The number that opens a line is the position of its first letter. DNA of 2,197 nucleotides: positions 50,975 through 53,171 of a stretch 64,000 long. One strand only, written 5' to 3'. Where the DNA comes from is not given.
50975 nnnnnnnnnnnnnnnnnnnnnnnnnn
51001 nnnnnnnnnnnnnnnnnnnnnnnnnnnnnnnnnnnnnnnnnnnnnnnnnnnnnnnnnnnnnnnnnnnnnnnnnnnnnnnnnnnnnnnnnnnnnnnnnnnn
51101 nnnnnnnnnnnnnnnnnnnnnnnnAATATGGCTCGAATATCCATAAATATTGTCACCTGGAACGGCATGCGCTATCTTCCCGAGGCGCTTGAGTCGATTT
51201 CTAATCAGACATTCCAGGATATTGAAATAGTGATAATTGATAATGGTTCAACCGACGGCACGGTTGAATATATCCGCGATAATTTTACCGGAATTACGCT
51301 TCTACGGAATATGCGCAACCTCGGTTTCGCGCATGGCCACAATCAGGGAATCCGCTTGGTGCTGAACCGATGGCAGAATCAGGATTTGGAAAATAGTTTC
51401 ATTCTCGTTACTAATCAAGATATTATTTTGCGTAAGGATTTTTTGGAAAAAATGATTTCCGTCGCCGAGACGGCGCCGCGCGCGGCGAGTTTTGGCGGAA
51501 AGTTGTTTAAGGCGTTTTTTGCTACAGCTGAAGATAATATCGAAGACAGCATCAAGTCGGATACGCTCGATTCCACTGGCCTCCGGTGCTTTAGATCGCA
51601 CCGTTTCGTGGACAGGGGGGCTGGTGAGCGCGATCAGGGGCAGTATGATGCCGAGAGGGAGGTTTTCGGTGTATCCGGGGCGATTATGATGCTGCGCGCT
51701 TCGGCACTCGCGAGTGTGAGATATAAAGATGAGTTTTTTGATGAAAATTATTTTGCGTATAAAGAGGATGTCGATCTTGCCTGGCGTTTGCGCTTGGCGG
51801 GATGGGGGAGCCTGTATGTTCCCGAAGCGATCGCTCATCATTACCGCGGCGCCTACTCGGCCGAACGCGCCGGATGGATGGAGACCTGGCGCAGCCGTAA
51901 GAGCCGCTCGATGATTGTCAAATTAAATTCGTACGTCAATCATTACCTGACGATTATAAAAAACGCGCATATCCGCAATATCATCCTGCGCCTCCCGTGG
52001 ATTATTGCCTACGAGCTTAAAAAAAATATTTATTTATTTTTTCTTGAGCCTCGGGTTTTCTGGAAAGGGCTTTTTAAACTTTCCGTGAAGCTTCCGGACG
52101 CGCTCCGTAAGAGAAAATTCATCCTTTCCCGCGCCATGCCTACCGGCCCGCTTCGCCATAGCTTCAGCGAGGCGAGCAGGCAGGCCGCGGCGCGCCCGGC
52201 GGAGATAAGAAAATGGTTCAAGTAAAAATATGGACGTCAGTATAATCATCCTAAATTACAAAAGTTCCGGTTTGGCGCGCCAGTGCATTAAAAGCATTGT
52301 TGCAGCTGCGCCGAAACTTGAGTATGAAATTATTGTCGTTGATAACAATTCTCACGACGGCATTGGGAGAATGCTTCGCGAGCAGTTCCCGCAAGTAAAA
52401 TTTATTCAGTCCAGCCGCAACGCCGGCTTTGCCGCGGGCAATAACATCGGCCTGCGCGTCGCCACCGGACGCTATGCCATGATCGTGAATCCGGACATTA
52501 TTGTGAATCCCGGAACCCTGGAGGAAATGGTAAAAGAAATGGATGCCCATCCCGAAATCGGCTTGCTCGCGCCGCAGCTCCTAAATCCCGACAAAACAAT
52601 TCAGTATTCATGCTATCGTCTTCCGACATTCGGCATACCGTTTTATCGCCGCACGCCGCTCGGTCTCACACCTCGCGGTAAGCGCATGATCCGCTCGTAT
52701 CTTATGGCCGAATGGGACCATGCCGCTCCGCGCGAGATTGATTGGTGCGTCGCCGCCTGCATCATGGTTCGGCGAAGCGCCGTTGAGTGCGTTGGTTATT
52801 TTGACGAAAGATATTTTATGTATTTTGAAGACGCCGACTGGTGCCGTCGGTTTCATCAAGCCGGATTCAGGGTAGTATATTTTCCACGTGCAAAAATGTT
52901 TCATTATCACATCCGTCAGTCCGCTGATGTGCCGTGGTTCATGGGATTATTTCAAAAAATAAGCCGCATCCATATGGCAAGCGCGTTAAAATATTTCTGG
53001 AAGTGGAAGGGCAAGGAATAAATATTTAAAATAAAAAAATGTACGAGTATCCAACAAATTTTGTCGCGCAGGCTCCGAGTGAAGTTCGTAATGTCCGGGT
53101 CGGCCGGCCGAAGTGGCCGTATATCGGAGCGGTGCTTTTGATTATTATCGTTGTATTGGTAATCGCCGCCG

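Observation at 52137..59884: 52-bp near-identical inverted repeat embedded in two unrelated coding sequences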

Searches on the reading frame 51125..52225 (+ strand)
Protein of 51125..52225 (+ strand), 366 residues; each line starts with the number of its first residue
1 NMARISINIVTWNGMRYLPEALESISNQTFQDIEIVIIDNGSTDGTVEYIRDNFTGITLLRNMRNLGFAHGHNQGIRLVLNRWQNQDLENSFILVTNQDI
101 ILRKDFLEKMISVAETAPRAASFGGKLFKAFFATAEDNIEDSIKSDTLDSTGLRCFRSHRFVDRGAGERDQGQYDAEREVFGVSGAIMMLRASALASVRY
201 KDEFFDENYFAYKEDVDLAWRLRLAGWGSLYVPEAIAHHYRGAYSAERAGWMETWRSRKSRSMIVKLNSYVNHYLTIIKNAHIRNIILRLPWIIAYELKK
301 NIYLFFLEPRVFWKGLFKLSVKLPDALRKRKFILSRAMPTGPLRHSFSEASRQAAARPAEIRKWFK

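Call 9: search_protein_families(library=pfam, proteins=[window:51125-52225:+])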
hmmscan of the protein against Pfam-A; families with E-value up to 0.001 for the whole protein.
window:51125-52225:+ (366 aa): 3 families
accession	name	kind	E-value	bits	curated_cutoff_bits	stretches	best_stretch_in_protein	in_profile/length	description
PF00535.33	Glycos_transf_2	-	1.4e-19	71.1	23.3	1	6-124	1-113/168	Glycosyl transferase family 2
PF13641.12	Glyco_tranf_2_3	-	2.8e-16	60.7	27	1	4-248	2-220/230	Glycosyltransferase like family 2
PF13632.12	Glyco_trans_2_3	-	2.4e-07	31.2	27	1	173-270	62-147/198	Glycosyl transferase family group 2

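Call 12: find_homologous_proteins(query=window:51125-52222:+)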
Query window:51125-52222:+ (366 aa): 1581 proteins with E <= 0.001 among 5090 candidates; the best 120 are listed.
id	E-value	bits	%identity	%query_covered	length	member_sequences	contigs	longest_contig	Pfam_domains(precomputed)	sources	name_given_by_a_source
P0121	4.8e-244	827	100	100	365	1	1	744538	PF13632.13,PF13641.13,PF00535.33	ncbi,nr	ncbi:MAG: glycosyltransferase family 2 protein [Patescibacteria group bacterium]|nr:glycosyltransfer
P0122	1.3e-143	497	62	92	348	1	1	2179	PF13632.13,PF13641.13,PF00535.33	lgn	-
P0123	2.6e-143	495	63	92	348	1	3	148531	PF13632.13,PF13641.13,PF00535.33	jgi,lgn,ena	-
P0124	1.6e-141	490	61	92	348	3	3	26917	PF13632.13,PF13641.13,PF00535.33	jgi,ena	-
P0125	1.1e-136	474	56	100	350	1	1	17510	PF13632.13,PF13641.13,PF00535.33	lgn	-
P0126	1.1e-133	464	56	100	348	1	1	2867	PF13632.13,PF13641.13,PF00535.33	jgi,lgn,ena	-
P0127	8.4e-129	448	54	100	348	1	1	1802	PF13632.13,PF13641.13,PF00535.33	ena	-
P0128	1.3e-126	441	55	96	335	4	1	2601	PF13632.13,PF13641.13,PF00535.33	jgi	-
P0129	1.7e-126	440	54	100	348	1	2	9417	PF13632.13,PF13641.13,PF00535.33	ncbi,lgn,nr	ncbi:glycosyltransferase family 2 protein [Patescibacteria group bacterium]|nr:glycosyltransferase f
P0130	8.8e-126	438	59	86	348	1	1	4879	PF13632.13,PF13641.13,PF00535.33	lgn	-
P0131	3.1e-125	436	52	100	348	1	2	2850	PF13632.13,PF13641.13,PF00535.33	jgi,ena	-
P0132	1.3e-121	424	52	100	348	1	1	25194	PF13632.13,PF13641.13,PF00535.33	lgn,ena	-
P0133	1.7e-119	417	54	94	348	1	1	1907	PF13632.13,PF13641.13,PF00535.33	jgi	jgi:GT2 family glycosyltransferase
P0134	4.2e-102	360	47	92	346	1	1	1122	PF13641.13,PF00535.33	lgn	-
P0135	8.3e-102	359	46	100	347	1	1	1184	PF13632.13,PF13641.13,PF00535.33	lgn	-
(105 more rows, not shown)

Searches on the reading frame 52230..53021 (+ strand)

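Call 9: search_protein_families(library=pfam, proteins=[window:52230-53021:+])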
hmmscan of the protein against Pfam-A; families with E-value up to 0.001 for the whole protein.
window:52230-53021:+ (263 aa): 3 families
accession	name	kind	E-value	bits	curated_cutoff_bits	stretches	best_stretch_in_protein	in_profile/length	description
PF00535.33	Glycos_transf_2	-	8.7e-24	84.8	23.3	1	4-141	1-132/168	Glycosyl transferase family 2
PF13641.12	Glyco_tranf_2_3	-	7.6e-12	46.2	27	1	3-229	3-215/230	Glycosyltransferase like family 2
PF13632.12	Glyco_trans_2_3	-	2.1e-05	24.9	27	1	176-224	75-122/198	Glycosyl transferase family group 2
